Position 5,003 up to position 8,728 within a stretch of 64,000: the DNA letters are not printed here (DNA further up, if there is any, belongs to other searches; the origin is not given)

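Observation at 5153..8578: RecQ-family helicase with an N-terminal Vsr/DUF559-like nuclease fold and a non-canonical C-terminus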

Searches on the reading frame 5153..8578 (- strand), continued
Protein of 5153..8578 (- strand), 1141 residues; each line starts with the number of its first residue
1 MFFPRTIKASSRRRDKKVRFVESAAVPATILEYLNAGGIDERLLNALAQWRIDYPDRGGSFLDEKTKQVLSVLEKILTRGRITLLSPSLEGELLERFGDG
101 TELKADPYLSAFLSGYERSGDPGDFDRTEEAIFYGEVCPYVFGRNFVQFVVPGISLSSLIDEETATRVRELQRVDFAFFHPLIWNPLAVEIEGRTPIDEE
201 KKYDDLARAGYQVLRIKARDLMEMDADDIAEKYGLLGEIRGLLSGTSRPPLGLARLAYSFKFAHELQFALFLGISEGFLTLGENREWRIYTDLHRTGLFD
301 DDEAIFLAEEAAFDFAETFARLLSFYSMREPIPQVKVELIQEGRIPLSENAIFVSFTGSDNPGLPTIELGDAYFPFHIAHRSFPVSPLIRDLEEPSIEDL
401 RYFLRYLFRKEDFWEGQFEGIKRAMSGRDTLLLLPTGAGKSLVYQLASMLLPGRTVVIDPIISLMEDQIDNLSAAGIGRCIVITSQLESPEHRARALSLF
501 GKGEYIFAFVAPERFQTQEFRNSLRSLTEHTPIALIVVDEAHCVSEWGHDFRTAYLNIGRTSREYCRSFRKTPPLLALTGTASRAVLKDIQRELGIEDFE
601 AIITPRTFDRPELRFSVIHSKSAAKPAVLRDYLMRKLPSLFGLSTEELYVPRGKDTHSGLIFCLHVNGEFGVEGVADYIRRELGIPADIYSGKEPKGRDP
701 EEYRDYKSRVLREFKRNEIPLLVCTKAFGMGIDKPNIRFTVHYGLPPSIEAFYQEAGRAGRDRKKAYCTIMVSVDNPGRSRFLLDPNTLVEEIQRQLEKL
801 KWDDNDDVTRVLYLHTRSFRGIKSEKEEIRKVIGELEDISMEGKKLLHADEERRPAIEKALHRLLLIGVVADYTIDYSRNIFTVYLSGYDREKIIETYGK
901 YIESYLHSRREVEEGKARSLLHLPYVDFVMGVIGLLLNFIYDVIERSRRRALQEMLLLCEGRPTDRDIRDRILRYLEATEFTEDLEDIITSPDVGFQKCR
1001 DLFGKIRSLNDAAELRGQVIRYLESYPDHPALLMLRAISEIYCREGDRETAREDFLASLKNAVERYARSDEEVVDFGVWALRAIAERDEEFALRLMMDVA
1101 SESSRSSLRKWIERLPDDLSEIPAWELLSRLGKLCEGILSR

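Call 58: find_encoding_contigs(protein=P0113, flank=10000, max_places=1)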
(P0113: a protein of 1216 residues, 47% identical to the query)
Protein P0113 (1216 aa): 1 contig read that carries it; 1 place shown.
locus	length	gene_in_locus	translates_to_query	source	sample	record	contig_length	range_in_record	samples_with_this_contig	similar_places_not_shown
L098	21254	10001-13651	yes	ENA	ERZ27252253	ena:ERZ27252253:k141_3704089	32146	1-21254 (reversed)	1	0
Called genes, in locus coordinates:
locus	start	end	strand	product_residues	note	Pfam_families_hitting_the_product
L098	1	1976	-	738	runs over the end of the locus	PF00656:Peptidase_C14, PF03781:FGE-sulfatase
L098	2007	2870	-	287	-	-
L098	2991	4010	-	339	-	-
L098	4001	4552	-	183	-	PF01078:Mg_chelatase, PF13335:Mg_chelatase_C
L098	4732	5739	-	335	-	-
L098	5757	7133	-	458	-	PF10117:McrBC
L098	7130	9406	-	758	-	PF28530:DUF8426, PF00004:AAA (weak), PF07728:AAA_5, PF28529:McrB_lid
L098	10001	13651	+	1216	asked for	PF01396:Zn_ribbon_Top1, PF04480:DUF559, PF00270:DEAD, PF00271:Helicase_C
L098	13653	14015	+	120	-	-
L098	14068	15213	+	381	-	PF03372:Exo_endo_phos (faint)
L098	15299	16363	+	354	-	PF13588:HSDR_N_2, PF11149:DUF2924, PF18755:RAMA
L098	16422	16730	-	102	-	-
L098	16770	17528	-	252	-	PF18780:HNH_repeat (faint)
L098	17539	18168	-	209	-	-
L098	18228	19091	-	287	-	PF07506:RepB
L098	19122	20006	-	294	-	PF02195:ParB_N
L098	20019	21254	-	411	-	?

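Call 59: find_encoding_contigs(protein=P0071, flank=10000, max_places=1)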
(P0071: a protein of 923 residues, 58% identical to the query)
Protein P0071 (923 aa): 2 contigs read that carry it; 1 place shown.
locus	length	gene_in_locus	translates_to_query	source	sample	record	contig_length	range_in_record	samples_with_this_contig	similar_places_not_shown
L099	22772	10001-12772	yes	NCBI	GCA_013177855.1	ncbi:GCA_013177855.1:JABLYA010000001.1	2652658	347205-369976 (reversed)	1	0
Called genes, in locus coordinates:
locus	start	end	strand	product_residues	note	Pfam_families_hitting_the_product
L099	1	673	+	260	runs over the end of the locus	PF12686:DUF3800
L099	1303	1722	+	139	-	PF07505:DUF5131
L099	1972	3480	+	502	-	PF02310:B12-binding, PF04055:Radical_SAM, PF13282:DUF4070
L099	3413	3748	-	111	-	PF00872:Transposase_mut (weak)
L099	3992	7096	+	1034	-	-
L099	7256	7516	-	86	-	PF00872:Transposase_mut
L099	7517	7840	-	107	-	PF00872:Transposase_mut, PF10551:MULE (weak)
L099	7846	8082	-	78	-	-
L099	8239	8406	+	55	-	-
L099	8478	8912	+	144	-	-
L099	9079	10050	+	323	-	PF01396:Zn_ribbon_Top1, PF10881:DUF2726 (weak), PF04480:DUF559, PF18741:MTES_1575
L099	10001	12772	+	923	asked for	PF00270:DEAD, PF00271:Helicase_C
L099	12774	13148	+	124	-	-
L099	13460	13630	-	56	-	-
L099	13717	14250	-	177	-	PF00588:SpoU_methylase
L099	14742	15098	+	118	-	PF01155:HypA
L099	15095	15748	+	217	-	PF02492:cobW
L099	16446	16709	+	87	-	PF01541:GIY-YIG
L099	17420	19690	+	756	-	PF00708:Acylphosphatase, PF07503:zf-HYPF, PF01300:Sua5_yciO_yrdC, PF17788:HypF_C, PF22521:HypF_C_2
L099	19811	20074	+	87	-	PF01455:HupF_HypC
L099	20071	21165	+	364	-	PF01924:HypD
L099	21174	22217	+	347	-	PF00586:AIRS, PF02769:AIRS_C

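Call 74: search_protein_families(library=padloc, alignment_id=A6, max_evalue=0.00001)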
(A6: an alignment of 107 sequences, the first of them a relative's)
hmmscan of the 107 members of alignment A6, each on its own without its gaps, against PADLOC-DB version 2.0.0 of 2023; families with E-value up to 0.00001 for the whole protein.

A. member 1, L002:7372-8247:+ (291 aa): 1 family
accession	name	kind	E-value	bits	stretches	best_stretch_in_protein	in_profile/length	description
PDLC03500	REase_II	-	1.4e-69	232.4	2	95-289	59-247/247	Type II restriction enzyme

B. families by the number of members that match (of 107 scanned): 178 families (the first 25 are shown)
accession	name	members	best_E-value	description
PDLC03353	MTase_II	3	4.4e-39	Type II methyltransferase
PDLC04906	PDC-S09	3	1.7e-26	-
PDLC03387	MTase_II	3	6.8e-22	Type II methyltransferase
PDLC03371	MTase_II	3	1.8e-15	Type II methyltransferase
PDLC03299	MTase_II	3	6.1e-13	Type II methyltransferase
PDLC03216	MTase_II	3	6.9e-12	Type II methyltransferase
PDLC03259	MTase_II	2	7e-111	Type II methyltransferase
PDLC04639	PDC-M41B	2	3e-80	-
PDLC04569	PDC-M30B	2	5.8e-80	-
PDLC03500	REase_II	2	1.4e-69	Type II restriction enzyme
PDLC04368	PDC-M05A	2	3.8e-50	-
PDLC03350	MTase_II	2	3.7e-40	Type II methyltransferase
PDLC03283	MTase_II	2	2e-30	Type II methyltransferase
PDLC04904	PDC-S09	2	3.7e-27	-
PDLC04902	PDC-S09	2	9.5e-23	-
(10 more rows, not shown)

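Call 96: list_cluster_members(proteins=[window:5153-8578:-, window:4660-5112:-])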
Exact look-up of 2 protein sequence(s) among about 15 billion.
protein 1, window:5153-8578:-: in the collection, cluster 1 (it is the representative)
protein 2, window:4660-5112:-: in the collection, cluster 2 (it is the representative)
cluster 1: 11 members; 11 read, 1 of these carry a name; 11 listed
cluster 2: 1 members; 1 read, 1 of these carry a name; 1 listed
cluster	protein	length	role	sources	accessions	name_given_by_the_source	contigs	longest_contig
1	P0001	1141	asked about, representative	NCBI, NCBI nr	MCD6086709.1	MAG: ATP-dependent DNA helicase RecQ [Candidatus Hydrothermae bacterium] | ATP-dependent DNA helicase RecQ [Candidatus Hydrothermae bacterium]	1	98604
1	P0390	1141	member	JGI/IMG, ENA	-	-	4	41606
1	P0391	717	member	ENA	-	-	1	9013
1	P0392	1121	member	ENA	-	-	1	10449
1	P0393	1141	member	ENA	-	-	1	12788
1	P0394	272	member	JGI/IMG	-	-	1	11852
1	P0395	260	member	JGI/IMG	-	-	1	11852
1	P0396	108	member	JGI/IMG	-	-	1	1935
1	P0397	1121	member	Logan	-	-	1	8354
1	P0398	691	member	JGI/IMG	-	-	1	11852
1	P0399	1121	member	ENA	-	-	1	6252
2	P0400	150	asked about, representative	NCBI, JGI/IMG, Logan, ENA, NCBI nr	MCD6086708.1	MAG: hypothetical protein J7K11_01955 [Candidatus Hydrothermae bacterium] | hypothetical protein [Candidatus Hydrothermae bacterium]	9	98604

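Call 100: search_protein_families(library=phrogs, proteins=[L001:14496-14870:+, L001:10001-11440:+, L001:13678-14484:+], max_evalue=0.001)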
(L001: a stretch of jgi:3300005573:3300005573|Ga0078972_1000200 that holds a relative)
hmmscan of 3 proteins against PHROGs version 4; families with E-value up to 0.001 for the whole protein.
L001:14496-14870:+ (124 aa): 0 families

L001:10001-11440:+ (480 aa): 3 families
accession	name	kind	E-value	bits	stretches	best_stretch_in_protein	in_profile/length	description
phrog_9529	-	unknown function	7.6e-06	26.8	1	236-291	124-181/247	-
phrog_559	-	DNA, RNA and nucleotide metabolism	4.3e-05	23.5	1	237-304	340-415/607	HNH endonuclease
phrog_33220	-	unknown function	0.00096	17.5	0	132-291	427-583/1558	-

L001:13678-14484:+ (268 aa): 2 families
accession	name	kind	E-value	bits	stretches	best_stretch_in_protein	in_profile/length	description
phrog_17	-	DNA, RNA and nucleotide metabolism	5.8e-09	35.4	1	96-266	659-824/1445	DNA polymerase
phrog_403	-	DNA, RNA and nucleotide metabolism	5.4e-08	33.1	1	151-262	130-242/321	DNA polymerase exonuclease subunit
